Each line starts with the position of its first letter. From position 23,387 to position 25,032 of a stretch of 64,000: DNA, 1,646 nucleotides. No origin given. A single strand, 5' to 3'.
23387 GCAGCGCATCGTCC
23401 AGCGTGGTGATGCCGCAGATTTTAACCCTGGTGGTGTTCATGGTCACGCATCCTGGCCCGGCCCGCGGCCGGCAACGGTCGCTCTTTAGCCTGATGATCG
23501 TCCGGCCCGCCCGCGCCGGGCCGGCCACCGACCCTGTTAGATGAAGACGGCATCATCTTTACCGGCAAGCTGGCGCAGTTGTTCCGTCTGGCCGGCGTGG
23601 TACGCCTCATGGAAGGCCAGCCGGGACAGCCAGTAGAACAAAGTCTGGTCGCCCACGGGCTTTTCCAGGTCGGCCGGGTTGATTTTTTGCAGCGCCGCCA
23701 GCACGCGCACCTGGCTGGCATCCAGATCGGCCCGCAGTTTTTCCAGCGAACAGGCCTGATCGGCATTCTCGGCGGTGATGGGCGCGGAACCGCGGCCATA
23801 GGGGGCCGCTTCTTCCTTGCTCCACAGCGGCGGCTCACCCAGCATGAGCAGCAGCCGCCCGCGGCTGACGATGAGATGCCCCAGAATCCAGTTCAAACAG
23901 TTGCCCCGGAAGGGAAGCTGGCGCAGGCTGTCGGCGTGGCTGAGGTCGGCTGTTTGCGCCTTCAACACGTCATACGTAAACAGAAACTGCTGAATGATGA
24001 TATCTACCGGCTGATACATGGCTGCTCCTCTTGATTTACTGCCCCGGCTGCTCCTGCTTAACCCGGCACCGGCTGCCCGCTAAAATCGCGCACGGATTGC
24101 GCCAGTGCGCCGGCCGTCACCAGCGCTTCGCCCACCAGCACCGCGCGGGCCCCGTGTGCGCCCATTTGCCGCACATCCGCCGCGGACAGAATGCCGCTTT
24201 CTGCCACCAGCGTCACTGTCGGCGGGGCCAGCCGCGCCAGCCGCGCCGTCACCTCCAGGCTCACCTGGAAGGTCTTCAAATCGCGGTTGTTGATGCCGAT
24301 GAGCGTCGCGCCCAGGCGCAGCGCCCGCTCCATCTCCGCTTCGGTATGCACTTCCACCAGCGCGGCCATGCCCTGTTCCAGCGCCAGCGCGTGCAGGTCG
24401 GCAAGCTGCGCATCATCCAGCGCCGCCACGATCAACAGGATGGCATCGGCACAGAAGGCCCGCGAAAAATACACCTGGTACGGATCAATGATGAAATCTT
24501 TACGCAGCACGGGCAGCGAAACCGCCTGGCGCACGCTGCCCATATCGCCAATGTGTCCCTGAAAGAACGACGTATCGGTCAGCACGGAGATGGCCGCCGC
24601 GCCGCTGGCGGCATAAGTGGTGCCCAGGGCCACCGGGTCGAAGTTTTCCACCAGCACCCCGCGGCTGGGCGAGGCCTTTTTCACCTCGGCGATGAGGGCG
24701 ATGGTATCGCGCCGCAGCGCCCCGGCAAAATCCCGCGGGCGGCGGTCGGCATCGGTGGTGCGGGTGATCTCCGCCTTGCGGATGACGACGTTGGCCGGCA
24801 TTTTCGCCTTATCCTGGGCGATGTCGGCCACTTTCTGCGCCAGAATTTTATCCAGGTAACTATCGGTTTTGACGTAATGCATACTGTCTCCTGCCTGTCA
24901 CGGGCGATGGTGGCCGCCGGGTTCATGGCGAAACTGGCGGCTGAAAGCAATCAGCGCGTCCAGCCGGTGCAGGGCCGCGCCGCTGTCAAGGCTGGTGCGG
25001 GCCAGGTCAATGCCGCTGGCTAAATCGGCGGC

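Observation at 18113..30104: Tryptophan supraoperon: trpE-G-D-C-F-B-A interleaved with six non-trp genes behind a single T-box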

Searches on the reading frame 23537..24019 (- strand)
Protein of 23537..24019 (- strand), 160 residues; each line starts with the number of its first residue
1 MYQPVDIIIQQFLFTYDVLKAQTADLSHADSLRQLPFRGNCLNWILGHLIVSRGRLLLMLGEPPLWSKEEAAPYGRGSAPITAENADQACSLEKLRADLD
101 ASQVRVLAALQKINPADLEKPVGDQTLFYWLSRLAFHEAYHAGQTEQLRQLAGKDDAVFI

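Call 4: search_protein_families(library=pfam, proteins=[window:23537-24019:-])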
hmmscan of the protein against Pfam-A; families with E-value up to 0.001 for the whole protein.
window:23537-24019:- (160 aa): 1 family
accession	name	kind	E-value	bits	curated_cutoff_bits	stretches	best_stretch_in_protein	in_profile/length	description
PF12867.12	DinB_2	-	1.2e-10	42.4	24.8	1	14-144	4-127/128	DinB superfamily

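Call 23: search_protein_families(library=ncbifam, proteins=[window:23537-24019:-], max_evalue=0.001)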
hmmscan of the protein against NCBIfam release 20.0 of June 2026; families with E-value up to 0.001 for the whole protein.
window:23537-24019:- (160 aa): 0 families

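Call 27: find_encoding_contigs(protein=window:23537-24019:-, flank=10000, max_places=6)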
Protein window:23537-24019:- (160 aa): 1 contig read that carries it; 1 place shown.
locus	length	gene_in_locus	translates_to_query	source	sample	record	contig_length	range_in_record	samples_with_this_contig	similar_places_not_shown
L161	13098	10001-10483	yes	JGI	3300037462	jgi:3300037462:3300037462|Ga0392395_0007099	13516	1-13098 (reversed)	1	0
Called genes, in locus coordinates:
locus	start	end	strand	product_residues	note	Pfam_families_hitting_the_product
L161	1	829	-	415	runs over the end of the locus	?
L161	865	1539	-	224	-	-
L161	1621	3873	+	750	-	PF04932:Wzy_C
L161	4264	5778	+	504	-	PF04715:, PF00425:Chorismate_bind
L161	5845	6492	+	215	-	PF00300:His_Phos_1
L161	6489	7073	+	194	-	PF00117:GATase, PF07722:Peptidase_C26 (weak)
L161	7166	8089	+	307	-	PF01844:HNH (weak)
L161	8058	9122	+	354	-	PF02885:Glycos_trans_3N, PF00591:Glycos_transf_3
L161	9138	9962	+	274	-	PF00218:IGPS, PF01070:FMN_dh (weak)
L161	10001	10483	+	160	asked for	PF12867:DinB_2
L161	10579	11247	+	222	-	PF00697:PRAI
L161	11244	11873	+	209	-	PF00293:NUDIX (weak)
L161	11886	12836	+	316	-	PF13267:DUF4058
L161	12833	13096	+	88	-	?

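Call 58: search_protein_families(library=padloc, proteins=[window:23540-24019:-], max_evalue=0.01)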
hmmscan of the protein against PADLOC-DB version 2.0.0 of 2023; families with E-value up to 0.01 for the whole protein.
window:23540-24019:- (160 aa): 0 families

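Call 85: find_homologous_proteins(query=window:23540-24019:-, max_evalue=0.00001)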
Query window:23540-24019:- (160 aa): 240 proteins with E <= 0.00001 among 444 candidates; the best 120 are listed.
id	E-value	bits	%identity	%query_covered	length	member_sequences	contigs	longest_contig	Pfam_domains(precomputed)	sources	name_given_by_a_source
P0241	1.6e-101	355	100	100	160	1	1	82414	PF12867.13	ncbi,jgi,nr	ncbi:MAG: DinB family protein [Anaerolineae bacterium]|jgi:hypothetical protein|nr:DinB family prote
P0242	3.4e-56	207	61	98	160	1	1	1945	PF12867.13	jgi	jgi:hypothetical protein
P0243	1.7e-46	176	53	96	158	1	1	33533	PF12867.13,PF11716.14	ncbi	-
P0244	1.5e-45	173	54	99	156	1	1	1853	PF12867.13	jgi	jgi:hypothetical protein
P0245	2.0e-45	172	58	93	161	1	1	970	PF12867.13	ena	-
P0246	6.2e-45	171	52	99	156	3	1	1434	PF12867.13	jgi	-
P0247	2.8e-44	169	51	99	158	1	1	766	PF12867.13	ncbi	-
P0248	1.6e-42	163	54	93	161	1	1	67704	PF12867.13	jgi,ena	jgi:hypothetical protein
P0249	3.2e-42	162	54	96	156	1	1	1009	PF12867.13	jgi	-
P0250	3.3e-42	162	53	99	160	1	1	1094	PF12867.13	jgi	jgi:uncharacterized damage-inducible protein DinB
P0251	1.2e-41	160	53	96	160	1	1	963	PF12867.13,PF07609.17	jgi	jgi:uncharacterized damage-inducible protein DinB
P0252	1.9e-41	160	52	99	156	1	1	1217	PF12867.13,PF11716.14,PF04978.18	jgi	jgi:hypothetical protein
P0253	2.3e-41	159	53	95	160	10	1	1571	PF12867.13,PF05163.18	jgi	jgi:uncharacterized damage-inducible protein DinB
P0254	3.4e-41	159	50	96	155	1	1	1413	PF12867.13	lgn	-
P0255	4.7e-41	158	54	93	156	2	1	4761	PF12867.13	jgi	jgi:hypothetical protein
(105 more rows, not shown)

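Call 87: find_encoding_contigs(protein=P0242, flank=5000, max_places=2)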
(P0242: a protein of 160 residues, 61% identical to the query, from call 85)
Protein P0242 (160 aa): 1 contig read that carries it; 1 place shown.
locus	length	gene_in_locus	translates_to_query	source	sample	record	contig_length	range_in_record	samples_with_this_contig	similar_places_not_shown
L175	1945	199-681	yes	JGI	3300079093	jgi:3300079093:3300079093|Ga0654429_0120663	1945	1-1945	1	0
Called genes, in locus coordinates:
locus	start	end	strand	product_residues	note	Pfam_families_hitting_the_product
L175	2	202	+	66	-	?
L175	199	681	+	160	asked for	PF12867:DinB_2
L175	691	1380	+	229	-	PF03483:B3_4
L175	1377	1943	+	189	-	?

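Call 107: list_cluster_members(proteins=[P0241, P0361])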
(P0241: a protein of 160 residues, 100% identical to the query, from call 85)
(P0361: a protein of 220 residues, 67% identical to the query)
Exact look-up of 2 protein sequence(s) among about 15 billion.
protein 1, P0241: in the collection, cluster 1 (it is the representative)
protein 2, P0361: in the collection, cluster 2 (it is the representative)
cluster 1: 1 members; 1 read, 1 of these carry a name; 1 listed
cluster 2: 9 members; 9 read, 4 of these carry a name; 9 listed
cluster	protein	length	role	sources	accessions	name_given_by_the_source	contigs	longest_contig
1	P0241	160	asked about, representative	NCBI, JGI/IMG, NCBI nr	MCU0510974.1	MAG: DinB family protein [Anaerolineae bacterium] | hypothetical protein | DinB family protein [Anaerolineae bacterium]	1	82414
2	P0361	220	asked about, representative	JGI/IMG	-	broad specificity phosphatase PhoE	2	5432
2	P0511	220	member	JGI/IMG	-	broad specificity phosphatase PhoE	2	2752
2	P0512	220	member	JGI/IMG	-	broad specificity phosphatase PhoE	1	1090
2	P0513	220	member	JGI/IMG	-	broad specificity phosphatase PhoE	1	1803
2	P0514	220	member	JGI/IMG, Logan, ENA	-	-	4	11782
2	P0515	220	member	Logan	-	-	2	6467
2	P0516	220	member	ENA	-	-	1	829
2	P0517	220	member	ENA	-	-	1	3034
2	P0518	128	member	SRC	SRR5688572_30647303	-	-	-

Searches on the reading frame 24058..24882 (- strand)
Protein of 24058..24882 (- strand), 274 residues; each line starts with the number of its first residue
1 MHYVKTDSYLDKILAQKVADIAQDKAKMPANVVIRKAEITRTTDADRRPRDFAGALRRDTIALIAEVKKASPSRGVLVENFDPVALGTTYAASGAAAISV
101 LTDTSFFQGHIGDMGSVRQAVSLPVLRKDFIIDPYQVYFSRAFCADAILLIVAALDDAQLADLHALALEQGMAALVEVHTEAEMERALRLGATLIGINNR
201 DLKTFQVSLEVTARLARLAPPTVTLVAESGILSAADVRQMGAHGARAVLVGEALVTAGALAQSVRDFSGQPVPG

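Call 4: search_protein_families(library=pfam, proteins=[window:24058-24882:-])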
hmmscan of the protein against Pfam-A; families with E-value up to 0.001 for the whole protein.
window:24058-24882:- (274 aa): 2 families
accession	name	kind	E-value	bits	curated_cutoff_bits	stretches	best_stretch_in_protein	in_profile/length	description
PF00218.27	IGPS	-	5.8e-85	285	27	1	10-266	1-253/254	Indole-3-glycerol phosphate synthase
PF01070.24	FMN_dh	-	1.1e-05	25.1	24.9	1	177-260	225-311/350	FMN-dependent dehydrogenase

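Call 9: find_related_loci(query=window:24058-24882:-, collection=genome_contigs, flank=10000)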
Query window:24058-24882:- (274 aa) in genome_contigs; peptide patterns used: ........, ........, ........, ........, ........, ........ (x = any residue, [..] = any of these).
600 stretches matched a pattern (row limit reached: there are more); 320 encode a relative of the query (tblastn E <= 1e-3); the best 80 are kept; 80 distinct loci.
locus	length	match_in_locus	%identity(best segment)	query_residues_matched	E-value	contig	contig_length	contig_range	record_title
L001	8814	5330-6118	67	3-271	2e-106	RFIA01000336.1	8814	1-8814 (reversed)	MAG: Chloroflexi bacterium isolate J064 k99_1112128, whole genome shotgun sequence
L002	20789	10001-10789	63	3-271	2e-105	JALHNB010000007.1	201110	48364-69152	MAG: Anaerolineae bacterium isolate Bin_50_3 c_000000000410, whole genome shotgun sequence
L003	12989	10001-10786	63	3-270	3e-102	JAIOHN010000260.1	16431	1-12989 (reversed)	MAG: Anaerolineae bacterium isolate MAG_05 contig_91249, whole genome shotgun sequence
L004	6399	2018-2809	63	2-271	2e-98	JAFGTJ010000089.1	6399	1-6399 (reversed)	MAG: Anaerolineae bacterium isolate Zod_Metabat.964 k87_813540, whole genome shotgun sequence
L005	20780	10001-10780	62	3-270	1e-97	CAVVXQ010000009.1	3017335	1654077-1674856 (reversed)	MAG: uncultured Chloroflexia bacterium isolate MFD05442.bin.2.222 genome assembly, contig: contig_9561, whole genome sho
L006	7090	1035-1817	63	3-270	7e-97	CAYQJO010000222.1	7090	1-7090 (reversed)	MAG TPA_asm: uncultured Anaerolineaceae bacterium isolate binchicken_co8_315 genome assembly, contig: NODE_21020_length_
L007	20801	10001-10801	61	3-271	1e-95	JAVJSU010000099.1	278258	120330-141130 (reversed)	MAG: Aggregatilineales bacterium isolate G1-WW12-24 k141_97078, whole genome shotgun sequence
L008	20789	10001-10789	59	3-270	1e-94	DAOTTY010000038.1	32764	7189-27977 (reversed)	MAG TPA_asm: Anaerolineae bacterium isolate F14_30 k111_27335, whole genome shotgun sequence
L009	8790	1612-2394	56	3-269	3e-90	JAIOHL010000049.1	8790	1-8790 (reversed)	MAG: Anaerolineae bacterium isolate MAG_03 contig_59579, whole genome shotgun sequence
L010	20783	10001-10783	56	3-269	3e-90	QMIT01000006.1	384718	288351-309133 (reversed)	MAG: Chloroflexota bacterium isolate CFX5 B_scaffold_8, whole genome shotgun sequence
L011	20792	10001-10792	58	3-271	2e-89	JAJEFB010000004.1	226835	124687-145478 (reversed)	MAG: Anaerolineae bacterium isolate p16x34bins.65 k141_953231, whole genome shotgun sequence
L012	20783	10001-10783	57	3-269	1e-88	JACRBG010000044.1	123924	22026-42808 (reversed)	MAG: Chloroflexi bacterium isolate NC_groundwater_1614_Pr3_B-0.1um_50_13 SR-2_scaffold_141_2887996, whole genome shotgun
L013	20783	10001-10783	62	3-271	5e-99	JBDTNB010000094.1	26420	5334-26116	MAG: Chloroflexota bacterium isolate cluster3_bin.14 NODE_5796_length_26420_cov_14.802314, whole genome shotgun sequence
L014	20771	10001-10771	54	5-271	2e-84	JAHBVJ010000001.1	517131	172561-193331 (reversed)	MAG: Anaerolineae bacterium isolate ACE_CHL12 CHL12_1, whole genome shotgun sequence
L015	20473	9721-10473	56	6-269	5e-80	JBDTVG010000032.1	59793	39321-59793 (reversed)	MAG: Chloroflexota bacterium isolate cluster3_bin.62 NODE_1133_length_59793_cov_8.522548, whole genome shotgun sequence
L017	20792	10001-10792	50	3-270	1e-74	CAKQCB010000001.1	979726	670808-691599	MAG: uncultured Anaerolineae bacterium isolate REFINED_METABAT215_TOP10_CONTIGS_1500_ASSEMBLY_K77_MERGED__Nepal_MoBio_Fi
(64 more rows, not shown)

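Call 15: search_protein_families(library=pfam, proteins=[L007:7913-8932:+, L015:8060-8659:+, L002:10801-11499:+, L002:12937-13437:+, L002:14691-15125:+, L002:15122-15901:+, L002:16006-16533:+, L007:14468-15328:+, L007:14076-14471:+, L017:11475-12155:+], max_evalue=0.01)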
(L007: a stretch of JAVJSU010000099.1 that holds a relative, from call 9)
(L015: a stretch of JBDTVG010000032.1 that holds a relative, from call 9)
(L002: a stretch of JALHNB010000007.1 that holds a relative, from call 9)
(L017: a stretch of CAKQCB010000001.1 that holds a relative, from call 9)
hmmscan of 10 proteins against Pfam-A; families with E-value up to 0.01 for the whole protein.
L007:7913-8932:+ (339 aa): 1 family
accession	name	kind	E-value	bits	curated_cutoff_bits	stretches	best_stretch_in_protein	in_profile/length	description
PF00579.31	tRNA-synt_1b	-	3.7e-60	204.2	21.1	1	4-284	7-291/292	tRNA synthetases class I (W and Y)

L015:8060-8659:+ (199 aa): 1 family
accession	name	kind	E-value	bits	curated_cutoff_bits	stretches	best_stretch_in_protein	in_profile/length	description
PF05685.18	Uma2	-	1.8e-28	99.6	27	1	24-183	2-171/172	Putative restriction endonuclease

L002:10801-11499:+ (232 aa): 1 family
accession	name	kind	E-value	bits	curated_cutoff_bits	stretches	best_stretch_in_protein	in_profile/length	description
PF03483.22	B3_4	-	5.7e-25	88.3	29.3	1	63-195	1-129/174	B3/4 domain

L002:12937-13437:+ (166 aa): 6 families
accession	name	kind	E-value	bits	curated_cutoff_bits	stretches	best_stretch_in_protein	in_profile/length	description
PF00583.31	Acetyltransf_1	-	3.6e-16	59.9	20.7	1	40-135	24-116/116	Acetyltransferase (GNAT) family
PF13508.13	Acetyltransf_7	-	3.3e-11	43.8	27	1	53-136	6-83/84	Acetyltransferase (GNAT) domain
PF13420.13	Acetyltransf_4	-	1.2e-10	42.1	24.3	1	7-155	1-154/155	Acetyltransferase (GNAT) domain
PF13302.13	Acetyltransf_3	-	3.5e-08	34.7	25.4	1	33-136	33-138/138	Acetyltransferase (GNAT) domain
PF13673.13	Acetyltransf_10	-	2e-06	28.2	23.6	1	52-139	33-111/128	Acetyltransferase (GNAT) domain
PF14542.12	Acetyltransf_CG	-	0.00081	19.9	30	1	83-112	29-58/80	GCN5-related N-acetyl-transferase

L002:14691-15125:+ (144 aa): 2 families
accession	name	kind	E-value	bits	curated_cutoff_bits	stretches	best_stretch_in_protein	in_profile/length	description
PF00293.34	NUDIX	-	2.7e-15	57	21.1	1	9-124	5-122/134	NUDIX domain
PF14815.12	NUDIX_4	-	0.004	17.4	35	1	15-65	6-51/113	NUDIX domain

L002:15122-15901:+ (259 aa): 0 families

L002:16006-16533:+ (175 aa): 1 family
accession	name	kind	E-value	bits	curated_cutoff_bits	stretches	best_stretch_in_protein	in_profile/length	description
PF00300.27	His_Phos_1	-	6e-08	33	21.7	1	18-165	24-187/194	Histidine phosphatase superfamily (branch 1)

L007:14468-15328:+ (286 aa): 3 families
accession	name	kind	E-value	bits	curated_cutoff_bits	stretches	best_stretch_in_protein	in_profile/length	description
PF00561.26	Abhydrolase_1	-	1.9e-25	90.4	25.8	1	25-274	1-242/245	alpha/beta hydrolase fold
PF12697.13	Abhydrolase_6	-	9.4e-14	53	26.3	1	27-275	1-208/217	Alpha/beta hydrolase family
PF12146.15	Hydrolase_4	-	0.00026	20.8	27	1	49-132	29-117/239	Serine aminopeptidase, S33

L007:14076-14471:+ (131 aa): 1 family
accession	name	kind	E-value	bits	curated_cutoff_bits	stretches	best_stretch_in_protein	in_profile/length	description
PF12680.13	SnoaL_2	-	4.8e-07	30.8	27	1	13-106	5-95/102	SnoaL-like domain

L017:11475-12155:+ (226 aa): 0 families

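Call 23: search_protein_families(library=ncbifam, proteins=[L002:15122-15901:+, L002:10801-11499:+, L017:11475-12155:+], max_evalue=0.001)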
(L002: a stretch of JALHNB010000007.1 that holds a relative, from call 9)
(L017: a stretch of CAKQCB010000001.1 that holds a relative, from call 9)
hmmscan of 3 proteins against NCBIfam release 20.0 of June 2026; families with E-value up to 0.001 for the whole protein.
L002:15122-15901:+ (259 aa): 0 families

L002:10801-11499:+ (232 aa): 1 family
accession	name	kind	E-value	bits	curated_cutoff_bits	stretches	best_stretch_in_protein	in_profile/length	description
TIGR00472.1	pheT_bact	equivalog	3.1e-07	29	402.65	1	76-160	228-311/798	phenylalanine--tRNA ligase subunit beta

L017:11475-12155:+ (226 aa): 0 families

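Call 26: find_related_loci(query=window:24058-24882:-, collection=metagenome_contigs, flank=10000)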
Query window:24058-24882:- (274 aa) in metagenome_contigs; peptide patterns used: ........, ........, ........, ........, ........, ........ (x = any residue, [..] = any of these).
600 stretches matched a pattern (row limit reached: there are more); 256 encode a relative of the query (tblastn E <= 1e-3); the best 80 are kept; 80 distinct loci.
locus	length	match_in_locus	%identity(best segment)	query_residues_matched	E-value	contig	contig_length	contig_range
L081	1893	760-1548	62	3-271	4e-111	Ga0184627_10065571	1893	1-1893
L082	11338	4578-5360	59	3-271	2e-97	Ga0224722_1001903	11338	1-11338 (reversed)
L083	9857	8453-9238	60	3-270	2e-96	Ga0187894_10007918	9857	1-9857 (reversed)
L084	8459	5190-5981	61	3-271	1e-93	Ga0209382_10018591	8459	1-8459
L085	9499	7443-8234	60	3-271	1e-92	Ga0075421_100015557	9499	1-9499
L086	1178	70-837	54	5-273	6e-94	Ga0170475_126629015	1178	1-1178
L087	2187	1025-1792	56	6-273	4e-87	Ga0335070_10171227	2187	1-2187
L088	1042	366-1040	60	1-216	2e-82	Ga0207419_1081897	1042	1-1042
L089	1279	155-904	53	28-265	1e-75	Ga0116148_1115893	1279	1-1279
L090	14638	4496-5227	51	10-255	5e-69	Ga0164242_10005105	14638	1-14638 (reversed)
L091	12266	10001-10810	49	10-273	3e-67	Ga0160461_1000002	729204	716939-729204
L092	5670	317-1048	51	10-255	3e-66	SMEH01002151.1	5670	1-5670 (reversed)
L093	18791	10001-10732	51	10-255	4e-66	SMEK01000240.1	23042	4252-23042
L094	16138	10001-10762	49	10-265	4e-66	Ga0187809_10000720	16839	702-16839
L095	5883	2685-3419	49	8-255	6e-66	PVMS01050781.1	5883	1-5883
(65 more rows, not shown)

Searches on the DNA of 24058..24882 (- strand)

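Call 16: search_rna_families(sources=[L001, L002, L003, L005, L007, L008, L011], threshold=gathering)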
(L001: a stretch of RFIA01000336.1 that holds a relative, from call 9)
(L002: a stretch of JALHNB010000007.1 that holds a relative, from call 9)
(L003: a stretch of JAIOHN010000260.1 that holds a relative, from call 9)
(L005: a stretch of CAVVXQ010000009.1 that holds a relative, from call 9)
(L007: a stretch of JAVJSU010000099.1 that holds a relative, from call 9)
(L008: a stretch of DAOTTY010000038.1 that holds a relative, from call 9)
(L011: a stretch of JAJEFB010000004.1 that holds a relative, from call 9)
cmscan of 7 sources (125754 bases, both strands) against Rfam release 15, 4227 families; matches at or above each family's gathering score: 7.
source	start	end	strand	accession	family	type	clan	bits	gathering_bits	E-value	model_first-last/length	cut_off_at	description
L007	4685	4944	+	RF00230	T-box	Cis-reg; leader;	-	131.7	93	1e-28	1-219/219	no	T-box leader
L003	5848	6097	+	RF00230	T-box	Cis-reg; leader;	-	128.3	93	7.6e-28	1-219/219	no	T-box leader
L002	5845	6099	+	RF00230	T-box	Cis-reg; leader;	-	117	93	6.3e-25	1-219/219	no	T-box leader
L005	5818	6076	+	RF00230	T-box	Cis-reg; leader;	-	115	93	2e-24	1-219/219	no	T-box leader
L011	6472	6726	+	RF00230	T-box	Cis-reg; leader;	-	111.6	93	1.5e-23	1-219/219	no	T-box leader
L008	5533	5796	+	RF00230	T-box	Cis-reg; leader;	-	107.2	93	2.1e-22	1-219/219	no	T-box leader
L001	1206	1481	+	RF00230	T-box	Cis-reg; leader;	-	103.3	93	2.1e-21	1-219/219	no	T-box leader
